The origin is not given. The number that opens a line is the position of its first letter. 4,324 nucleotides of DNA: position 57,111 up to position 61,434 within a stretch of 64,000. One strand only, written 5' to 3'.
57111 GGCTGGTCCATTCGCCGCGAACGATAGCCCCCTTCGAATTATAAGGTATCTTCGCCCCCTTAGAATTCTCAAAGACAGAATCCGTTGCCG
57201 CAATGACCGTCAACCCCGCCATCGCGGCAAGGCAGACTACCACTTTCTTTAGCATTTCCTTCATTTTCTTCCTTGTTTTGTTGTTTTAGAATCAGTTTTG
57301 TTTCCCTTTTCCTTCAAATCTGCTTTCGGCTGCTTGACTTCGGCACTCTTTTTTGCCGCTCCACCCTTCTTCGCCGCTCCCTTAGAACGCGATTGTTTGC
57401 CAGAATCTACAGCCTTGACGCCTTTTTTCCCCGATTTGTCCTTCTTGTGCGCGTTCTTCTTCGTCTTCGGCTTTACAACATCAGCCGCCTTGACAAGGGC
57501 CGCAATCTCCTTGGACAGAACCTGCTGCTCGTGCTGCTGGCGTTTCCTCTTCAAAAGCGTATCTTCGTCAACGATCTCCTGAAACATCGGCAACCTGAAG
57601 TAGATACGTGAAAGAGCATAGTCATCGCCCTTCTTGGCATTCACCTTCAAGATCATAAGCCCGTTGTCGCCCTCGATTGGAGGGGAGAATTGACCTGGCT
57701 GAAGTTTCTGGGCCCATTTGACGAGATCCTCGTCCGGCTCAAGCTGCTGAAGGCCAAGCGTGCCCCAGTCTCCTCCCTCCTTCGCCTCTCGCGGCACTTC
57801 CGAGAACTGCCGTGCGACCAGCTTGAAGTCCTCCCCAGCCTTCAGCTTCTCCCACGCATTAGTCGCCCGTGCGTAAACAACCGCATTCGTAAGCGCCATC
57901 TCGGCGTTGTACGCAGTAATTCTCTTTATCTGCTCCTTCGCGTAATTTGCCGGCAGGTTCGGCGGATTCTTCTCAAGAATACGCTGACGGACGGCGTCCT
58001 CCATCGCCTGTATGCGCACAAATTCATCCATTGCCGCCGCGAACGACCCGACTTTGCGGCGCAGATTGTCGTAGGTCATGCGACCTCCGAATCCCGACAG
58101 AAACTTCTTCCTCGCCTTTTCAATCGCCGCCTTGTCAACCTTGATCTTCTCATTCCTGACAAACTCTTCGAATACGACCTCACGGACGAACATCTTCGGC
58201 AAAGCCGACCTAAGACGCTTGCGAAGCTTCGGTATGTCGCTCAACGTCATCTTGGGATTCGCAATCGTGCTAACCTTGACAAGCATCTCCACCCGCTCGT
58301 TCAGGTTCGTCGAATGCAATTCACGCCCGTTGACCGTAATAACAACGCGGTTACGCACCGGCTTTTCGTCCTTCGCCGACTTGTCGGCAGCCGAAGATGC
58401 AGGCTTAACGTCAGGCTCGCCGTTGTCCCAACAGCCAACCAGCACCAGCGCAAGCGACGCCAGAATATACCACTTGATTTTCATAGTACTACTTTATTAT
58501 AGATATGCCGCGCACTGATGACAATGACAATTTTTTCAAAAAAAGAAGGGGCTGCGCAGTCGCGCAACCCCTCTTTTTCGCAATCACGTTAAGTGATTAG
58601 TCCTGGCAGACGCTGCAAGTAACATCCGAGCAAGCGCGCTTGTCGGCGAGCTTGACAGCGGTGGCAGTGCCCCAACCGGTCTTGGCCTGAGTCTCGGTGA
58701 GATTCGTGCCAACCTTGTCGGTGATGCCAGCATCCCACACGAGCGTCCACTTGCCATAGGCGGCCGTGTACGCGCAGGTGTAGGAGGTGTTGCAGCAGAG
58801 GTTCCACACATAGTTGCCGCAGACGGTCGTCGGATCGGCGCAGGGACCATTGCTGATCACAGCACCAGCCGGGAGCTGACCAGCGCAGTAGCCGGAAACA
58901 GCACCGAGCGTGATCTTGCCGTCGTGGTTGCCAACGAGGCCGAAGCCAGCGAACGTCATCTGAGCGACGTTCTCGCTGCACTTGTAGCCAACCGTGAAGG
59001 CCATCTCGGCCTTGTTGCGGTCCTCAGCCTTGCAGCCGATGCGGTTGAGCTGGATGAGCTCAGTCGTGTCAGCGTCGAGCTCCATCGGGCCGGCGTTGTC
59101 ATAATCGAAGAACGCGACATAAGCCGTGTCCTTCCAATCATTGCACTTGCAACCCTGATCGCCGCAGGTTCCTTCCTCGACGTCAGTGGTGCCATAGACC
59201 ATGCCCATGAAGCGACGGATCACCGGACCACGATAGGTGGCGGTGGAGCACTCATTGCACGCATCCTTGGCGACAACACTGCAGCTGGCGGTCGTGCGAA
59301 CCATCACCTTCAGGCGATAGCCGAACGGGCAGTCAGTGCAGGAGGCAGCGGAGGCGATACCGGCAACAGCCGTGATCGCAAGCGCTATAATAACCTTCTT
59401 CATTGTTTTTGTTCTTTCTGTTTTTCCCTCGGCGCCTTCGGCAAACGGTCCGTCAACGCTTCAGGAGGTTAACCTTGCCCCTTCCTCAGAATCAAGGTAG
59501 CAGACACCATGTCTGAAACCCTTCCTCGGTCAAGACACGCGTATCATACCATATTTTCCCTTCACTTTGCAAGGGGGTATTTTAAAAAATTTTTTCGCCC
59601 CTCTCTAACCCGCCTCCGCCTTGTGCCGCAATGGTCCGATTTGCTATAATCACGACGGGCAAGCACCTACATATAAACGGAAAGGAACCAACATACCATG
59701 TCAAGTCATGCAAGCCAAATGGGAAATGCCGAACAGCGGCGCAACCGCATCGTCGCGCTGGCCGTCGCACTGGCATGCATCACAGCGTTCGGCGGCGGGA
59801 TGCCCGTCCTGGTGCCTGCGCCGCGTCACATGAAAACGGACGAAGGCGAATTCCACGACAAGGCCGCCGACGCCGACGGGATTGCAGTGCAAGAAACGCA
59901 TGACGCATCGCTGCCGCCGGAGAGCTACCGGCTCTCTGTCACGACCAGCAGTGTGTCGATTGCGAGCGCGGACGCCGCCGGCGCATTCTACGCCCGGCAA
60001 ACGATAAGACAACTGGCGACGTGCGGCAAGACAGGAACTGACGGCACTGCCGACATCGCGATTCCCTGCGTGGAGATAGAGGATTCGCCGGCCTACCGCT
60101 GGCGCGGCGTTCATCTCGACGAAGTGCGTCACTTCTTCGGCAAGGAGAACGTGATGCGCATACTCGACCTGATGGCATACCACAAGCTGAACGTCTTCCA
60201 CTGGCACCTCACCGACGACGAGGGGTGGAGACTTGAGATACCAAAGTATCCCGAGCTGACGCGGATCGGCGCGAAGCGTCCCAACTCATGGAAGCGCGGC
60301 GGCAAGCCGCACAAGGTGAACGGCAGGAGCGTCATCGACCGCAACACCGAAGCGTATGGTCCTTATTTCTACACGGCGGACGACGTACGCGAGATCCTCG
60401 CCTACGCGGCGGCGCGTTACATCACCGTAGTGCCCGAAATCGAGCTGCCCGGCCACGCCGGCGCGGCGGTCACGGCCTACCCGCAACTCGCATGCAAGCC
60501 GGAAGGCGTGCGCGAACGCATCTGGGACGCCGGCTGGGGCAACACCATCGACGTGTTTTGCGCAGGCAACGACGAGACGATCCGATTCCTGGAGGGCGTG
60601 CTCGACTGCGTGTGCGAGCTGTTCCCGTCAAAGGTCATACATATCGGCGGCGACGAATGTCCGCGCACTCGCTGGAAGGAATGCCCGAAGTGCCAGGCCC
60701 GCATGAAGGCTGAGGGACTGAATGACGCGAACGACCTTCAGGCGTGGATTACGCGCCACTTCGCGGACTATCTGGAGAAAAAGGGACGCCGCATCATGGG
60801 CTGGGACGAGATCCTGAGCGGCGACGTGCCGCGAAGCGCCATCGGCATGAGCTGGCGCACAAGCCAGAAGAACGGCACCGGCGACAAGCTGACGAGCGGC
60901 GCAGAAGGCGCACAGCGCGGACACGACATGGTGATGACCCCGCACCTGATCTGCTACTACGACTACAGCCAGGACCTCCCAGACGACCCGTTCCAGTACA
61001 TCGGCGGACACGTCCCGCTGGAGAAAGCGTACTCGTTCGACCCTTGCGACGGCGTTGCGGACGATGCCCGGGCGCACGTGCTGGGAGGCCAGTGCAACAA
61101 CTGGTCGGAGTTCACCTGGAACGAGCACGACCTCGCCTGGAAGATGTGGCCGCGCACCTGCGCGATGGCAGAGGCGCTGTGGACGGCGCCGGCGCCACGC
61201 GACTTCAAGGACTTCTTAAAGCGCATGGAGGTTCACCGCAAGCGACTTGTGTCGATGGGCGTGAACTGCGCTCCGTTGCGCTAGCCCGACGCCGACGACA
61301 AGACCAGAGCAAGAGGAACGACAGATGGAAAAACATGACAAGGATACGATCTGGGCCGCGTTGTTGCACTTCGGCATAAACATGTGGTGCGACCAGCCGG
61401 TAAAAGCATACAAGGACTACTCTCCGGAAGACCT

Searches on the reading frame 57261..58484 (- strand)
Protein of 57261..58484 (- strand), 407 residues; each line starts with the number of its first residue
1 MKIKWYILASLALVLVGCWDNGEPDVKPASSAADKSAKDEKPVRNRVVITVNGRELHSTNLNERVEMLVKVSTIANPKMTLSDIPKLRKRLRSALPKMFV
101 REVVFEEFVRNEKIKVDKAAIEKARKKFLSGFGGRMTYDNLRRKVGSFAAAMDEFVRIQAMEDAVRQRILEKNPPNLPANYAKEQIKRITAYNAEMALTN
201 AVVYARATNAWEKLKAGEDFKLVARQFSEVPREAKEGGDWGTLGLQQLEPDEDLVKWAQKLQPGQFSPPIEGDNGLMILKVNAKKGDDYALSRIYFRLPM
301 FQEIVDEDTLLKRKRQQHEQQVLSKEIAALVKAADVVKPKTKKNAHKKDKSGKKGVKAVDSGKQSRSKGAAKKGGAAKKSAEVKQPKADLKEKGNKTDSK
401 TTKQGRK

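Call 81: search_protein_families(library=pfam, proteins=[window:57261-58484:-], max_evalue=0.0001)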
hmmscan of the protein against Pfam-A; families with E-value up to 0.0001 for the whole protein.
window:57261-58484:- (407 aa): 3 families
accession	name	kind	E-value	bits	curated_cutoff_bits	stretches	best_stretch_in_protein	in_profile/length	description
PF00639.27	Rotamase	-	2.9e-13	51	21.7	1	200-282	15-96/97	PPIC-type PPIASE domain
PF13145.12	Rotamase_2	-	9.4e-08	33.3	27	1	212-286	41-110/121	PPIC-type PPIASE domain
PF13616.12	Rotamase_3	-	7.4e-06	26.9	22.5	1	197-284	30-115/116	PPIC-type PPIASE domain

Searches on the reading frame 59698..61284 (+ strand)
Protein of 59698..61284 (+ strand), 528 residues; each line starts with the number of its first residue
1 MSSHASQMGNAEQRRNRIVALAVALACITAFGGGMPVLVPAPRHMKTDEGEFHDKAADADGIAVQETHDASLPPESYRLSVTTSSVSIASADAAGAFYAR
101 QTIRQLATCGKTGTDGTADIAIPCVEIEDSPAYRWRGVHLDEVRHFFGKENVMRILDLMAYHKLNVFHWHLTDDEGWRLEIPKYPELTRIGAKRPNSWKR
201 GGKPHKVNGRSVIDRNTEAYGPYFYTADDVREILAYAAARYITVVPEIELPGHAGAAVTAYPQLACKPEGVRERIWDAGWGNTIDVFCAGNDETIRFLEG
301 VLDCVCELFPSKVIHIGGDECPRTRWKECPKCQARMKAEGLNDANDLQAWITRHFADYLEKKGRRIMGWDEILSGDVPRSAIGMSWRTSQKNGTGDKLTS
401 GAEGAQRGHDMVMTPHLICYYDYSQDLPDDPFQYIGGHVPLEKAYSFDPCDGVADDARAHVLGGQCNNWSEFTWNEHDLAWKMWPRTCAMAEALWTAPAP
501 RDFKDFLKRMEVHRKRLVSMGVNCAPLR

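Call 81: search_protein_families(library=pfam, proteins=[window:59698-61284:+], max_evalue=0.0001)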
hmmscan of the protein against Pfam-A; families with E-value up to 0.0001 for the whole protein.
window:59698-61284:+ (528 aa): 2 families
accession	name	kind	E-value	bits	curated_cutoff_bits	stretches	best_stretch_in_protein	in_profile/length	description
PF00728.28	Glyco_hydro_20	-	3e-106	356.1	22.3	1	133-497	1-347/348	Glycosyl hydrolase family 20, catalytic domain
PF02838.20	Glyco_hydro_20b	-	2.6e-13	51.2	26.1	1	58-129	59-123/124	Glycosyl hydrolase family 20, domain 2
